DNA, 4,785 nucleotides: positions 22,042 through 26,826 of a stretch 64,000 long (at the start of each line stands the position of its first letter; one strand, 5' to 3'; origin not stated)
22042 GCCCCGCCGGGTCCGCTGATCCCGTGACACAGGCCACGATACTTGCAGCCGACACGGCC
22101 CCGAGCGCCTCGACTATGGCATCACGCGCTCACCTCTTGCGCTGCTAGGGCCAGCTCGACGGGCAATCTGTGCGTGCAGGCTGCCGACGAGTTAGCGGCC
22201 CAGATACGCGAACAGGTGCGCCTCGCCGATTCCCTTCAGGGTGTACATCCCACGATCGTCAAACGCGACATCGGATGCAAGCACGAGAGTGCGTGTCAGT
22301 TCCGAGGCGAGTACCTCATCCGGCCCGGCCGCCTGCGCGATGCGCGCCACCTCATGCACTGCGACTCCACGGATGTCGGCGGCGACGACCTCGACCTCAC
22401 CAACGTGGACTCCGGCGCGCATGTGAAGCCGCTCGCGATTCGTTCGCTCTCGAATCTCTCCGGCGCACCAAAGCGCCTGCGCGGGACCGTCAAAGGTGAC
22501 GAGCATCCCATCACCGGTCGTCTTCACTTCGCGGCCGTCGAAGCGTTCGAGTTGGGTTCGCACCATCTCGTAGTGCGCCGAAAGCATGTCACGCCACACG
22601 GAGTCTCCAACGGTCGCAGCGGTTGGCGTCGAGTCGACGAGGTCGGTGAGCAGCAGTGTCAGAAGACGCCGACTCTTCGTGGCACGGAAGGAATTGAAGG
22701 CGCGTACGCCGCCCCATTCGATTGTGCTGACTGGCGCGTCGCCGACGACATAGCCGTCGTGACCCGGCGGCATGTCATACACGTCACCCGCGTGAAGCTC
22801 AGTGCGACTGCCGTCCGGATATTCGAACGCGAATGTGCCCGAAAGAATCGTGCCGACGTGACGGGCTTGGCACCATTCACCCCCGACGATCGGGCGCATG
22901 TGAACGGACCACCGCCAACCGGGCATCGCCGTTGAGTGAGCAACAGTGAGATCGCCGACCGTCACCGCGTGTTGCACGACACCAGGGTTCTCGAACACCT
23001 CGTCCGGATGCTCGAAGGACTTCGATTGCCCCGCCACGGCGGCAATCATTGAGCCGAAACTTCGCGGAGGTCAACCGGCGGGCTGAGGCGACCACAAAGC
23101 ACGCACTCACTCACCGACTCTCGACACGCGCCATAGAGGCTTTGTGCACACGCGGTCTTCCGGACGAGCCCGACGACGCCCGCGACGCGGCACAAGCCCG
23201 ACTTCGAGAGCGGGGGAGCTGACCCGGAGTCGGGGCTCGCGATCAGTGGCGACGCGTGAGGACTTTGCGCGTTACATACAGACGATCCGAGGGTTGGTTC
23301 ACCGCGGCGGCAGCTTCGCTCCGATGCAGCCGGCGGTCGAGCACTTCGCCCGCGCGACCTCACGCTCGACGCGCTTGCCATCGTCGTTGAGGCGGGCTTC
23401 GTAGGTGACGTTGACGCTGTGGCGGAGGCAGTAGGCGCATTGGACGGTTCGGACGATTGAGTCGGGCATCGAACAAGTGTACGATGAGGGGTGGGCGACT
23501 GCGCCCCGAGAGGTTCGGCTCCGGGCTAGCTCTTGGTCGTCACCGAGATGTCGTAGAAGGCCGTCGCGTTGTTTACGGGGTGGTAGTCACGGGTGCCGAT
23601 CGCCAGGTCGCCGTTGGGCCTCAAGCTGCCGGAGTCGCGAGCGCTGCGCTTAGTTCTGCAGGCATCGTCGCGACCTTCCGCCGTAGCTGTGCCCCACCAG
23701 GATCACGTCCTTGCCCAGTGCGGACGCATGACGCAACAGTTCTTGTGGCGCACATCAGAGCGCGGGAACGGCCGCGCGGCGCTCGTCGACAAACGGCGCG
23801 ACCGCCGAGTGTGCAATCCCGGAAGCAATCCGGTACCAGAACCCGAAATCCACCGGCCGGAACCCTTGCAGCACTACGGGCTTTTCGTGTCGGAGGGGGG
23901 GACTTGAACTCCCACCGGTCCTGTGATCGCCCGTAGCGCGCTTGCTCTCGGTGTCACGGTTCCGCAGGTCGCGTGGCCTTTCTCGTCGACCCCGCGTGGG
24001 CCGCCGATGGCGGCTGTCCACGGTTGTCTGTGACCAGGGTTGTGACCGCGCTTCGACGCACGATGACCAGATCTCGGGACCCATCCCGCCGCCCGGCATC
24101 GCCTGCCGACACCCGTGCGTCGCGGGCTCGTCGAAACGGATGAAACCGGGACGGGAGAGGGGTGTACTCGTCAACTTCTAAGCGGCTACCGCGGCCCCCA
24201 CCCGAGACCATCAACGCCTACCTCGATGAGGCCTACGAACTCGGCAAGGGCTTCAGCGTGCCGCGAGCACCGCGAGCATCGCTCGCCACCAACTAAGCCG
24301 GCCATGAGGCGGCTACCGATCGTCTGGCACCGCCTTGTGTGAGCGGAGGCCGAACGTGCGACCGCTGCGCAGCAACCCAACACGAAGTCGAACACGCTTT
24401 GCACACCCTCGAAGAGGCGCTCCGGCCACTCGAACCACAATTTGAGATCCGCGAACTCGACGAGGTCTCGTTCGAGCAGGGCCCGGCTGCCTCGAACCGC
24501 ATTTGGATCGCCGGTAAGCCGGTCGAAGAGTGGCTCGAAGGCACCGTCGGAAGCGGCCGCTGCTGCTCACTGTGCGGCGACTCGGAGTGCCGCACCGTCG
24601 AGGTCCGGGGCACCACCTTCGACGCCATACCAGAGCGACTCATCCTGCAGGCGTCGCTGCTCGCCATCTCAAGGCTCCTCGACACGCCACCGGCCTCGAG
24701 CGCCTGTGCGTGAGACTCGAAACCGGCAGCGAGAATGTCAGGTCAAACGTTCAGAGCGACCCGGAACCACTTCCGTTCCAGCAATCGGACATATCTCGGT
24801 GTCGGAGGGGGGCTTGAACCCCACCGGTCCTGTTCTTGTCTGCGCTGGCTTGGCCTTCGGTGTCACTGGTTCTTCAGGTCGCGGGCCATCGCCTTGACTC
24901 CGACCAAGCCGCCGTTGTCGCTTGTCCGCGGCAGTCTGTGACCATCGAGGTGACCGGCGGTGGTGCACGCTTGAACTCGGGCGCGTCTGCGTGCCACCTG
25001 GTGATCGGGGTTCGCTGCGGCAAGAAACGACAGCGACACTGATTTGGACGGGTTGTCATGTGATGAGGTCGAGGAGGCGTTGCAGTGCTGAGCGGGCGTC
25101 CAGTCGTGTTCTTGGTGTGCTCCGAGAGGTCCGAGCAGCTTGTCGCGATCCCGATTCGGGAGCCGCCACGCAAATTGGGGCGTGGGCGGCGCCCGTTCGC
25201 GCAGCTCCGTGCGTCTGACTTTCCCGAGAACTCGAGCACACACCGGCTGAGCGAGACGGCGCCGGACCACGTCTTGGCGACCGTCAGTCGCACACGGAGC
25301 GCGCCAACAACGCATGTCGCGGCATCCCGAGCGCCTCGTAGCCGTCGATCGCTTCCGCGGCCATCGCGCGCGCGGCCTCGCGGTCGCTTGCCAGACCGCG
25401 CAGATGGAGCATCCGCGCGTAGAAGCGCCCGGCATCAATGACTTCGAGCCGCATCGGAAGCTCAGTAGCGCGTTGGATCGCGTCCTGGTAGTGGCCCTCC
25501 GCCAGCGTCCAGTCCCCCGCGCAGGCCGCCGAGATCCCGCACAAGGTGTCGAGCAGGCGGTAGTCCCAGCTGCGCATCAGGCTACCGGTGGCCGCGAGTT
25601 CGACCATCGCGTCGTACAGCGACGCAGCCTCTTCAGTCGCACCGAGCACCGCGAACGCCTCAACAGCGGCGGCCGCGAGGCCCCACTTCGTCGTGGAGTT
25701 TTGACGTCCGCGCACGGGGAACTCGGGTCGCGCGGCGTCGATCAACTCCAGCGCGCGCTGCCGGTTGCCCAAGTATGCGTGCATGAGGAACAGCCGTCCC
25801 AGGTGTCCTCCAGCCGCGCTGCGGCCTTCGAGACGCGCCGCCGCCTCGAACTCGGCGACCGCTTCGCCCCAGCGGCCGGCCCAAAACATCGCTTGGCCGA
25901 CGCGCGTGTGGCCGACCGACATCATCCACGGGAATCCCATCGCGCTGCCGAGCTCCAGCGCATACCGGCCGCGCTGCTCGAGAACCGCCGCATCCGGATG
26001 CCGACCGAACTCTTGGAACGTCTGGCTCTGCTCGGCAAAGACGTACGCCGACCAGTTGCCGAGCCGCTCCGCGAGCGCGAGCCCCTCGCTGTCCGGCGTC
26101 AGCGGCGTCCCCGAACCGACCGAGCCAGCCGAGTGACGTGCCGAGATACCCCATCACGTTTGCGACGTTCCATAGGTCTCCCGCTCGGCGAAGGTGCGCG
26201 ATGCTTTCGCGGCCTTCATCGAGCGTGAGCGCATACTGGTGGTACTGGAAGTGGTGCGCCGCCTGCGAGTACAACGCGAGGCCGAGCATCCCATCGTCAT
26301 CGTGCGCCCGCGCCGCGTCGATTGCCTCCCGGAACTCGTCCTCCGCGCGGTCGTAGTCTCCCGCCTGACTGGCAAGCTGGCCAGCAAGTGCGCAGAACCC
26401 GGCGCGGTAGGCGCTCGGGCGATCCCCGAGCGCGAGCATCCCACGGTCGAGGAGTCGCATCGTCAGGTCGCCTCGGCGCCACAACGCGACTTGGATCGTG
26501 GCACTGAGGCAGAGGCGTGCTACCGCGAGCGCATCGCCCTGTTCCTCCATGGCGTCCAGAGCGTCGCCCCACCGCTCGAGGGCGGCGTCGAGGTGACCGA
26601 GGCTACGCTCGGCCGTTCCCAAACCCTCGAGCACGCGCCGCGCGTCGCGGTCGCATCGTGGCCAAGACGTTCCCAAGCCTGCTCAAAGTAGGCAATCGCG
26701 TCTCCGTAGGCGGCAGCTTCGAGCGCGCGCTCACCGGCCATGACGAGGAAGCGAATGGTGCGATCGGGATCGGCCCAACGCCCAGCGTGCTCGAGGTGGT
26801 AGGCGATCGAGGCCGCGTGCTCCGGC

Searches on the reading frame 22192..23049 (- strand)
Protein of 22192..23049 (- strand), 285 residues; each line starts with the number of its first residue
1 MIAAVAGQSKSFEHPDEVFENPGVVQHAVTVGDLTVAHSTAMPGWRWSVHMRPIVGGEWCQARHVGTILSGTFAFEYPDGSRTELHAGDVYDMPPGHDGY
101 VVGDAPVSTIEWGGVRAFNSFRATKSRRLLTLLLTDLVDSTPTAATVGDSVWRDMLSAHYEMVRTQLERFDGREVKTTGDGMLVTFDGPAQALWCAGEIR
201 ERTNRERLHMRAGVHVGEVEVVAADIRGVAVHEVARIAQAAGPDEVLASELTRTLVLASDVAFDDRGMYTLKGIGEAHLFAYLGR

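Call 10: search_protein_families(library=pfam, proteins=[window:22192-23049:-], max_evalue=0.01)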
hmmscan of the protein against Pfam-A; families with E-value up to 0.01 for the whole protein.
window:22192-23049:- (285 aa): 2 families
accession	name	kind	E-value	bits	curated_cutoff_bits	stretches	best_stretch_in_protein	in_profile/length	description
PF00211.25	Guanylate_cyc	-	3.3e-08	33.8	21.9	1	130-278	9-177/183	Adenylate and Guanylate cyclase catalytic domain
PF07883.17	Cupin_2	-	0.00082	19.5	27.2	1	64-107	20-64/70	Cupin domain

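Call 68: search_protein_families(library=padloc, proteins=[window:22192-23049:-], max_evalue=0.001)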
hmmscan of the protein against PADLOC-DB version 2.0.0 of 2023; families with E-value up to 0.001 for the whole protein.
window:22192-23049:- (285 aa): 0 families

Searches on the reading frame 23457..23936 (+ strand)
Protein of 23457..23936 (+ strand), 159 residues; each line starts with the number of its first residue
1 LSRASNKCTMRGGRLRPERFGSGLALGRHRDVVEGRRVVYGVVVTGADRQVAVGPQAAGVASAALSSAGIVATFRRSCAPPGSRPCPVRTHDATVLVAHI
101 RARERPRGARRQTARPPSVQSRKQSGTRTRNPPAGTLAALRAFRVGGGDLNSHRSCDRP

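Call 10: search_protein_families(library=pfam, proteins=[window:23457-23936:+], max_evalue=0.01)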
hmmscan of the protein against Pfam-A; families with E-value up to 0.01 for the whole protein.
window:23457-23936:+ (159 aa): 0 families

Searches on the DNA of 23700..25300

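Call 36: search_rna_families(source=window, start=23700, end=25300, threshold=evalue, max_evalue=1)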
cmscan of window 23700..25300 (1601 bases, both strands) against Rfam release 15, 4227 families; matches with E-value up to 1: 0.
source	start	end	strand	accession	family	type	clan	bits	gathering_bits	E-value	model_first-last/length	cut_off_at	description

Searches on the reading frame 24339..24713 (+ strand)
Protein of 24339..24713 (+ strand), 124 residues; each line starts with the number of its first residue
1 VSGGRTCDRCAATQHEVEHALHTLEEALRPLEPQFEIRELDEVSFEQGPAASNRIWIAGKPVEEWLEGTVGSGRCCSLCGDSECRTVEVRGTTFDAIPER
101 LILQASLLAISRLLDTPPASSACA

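Call 10: search_protein_families(library=pfam, proteins=[window:24339-24713:+], max_evalue=0.01)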
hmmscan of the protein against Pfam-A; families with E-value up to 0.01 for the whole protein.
window:24339-24713:+ (124 aa): 1 family
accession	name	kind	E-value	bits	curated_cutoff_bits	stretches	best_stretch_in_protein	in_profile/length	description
PF10865.14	DUF2703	-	5e-28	98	23.6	1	4-105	12-119/120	Domain of unknown function (DUF2703)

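Call 68: search_protein_families(library=padloc, proteins=[window:24339-24713:+], max_evalue=0.001)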
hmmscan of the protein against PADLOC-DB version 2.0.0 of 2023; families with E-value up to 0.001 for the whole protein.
window:24339-24713:+ (124 aa): 0 families

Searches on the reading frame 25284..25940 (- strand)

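Call 10: search_protein_families(library=pfam, proteins=[window:25284-25940:-], max_evalue=0.01)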
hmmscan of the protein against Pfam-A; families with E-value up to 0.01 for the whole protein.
window:25284-25940:- (218 aa): 2 families
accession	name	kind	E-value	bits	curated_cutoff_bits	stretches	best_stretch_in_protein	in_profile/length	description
PF07719.23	TPR_2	-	4.4e-06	26.9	27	0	11-38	4-31/34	Tetratricopeptide repeat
PF13424.12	TPR_12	-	0.0016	19.1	30.1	0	137-203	12-77/77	Tetratricopeptide repeat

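Call 68: search_protein_families(library=padloc, proteins=[window:25284-25940:-], max_evalue=0.001)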
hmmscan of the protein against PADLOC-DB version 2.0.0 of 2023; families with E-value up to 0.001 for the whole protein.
window:25284-25940:- (218 aa): 0 families

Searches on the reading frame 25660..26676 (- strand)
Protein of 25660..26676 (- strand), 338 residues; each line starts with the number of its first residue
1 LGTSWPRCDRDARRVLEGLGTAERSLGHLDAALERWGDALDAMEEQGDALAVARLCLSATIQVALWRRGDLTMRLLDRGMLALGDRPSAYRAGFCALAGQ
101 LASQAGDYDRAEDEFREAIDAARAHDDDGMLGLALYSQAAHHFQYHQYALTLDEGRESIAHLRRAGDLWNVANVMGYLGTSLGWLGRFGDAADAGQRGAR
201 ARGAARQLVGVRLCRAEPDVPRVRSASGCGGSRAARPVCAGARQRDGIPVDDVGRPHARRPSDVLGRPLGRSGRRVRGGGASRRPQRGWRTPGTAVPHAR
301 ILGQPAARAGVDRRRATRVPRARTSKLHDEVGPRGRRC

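Call 10: search_protein_families(library=pfam, proteins=[window:25660-26676:-], max_evalue=0.01)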
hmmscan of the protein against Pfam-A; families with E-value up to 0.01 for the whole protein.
window:25660-26676:- (338 aa): 3 families
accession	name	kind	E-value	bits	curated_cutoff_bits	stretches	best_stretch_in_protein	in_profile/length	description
PF13424.12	TPR_12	-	0.00016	22.2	30.1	0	98-123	51-76/77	Tetratricopeptide repeat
PF13181.12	TPR_8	-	0.00083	19.8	25.7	1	94-125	3-34/34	Tetratricopeptide repeat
PF12862.13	ANAPC5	-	0.0097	16.4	23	0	101-137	47-83/91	Anaphase-promoting complex subunit 5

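Call 68: search_protein_families(library=padloc, proteins=[window:25660-26676:-], max_evalue=0.001)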
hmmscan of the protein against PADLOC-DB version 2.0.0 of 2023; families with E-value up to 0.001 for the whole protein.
window:25660-26676:- (338 aa): 0 families
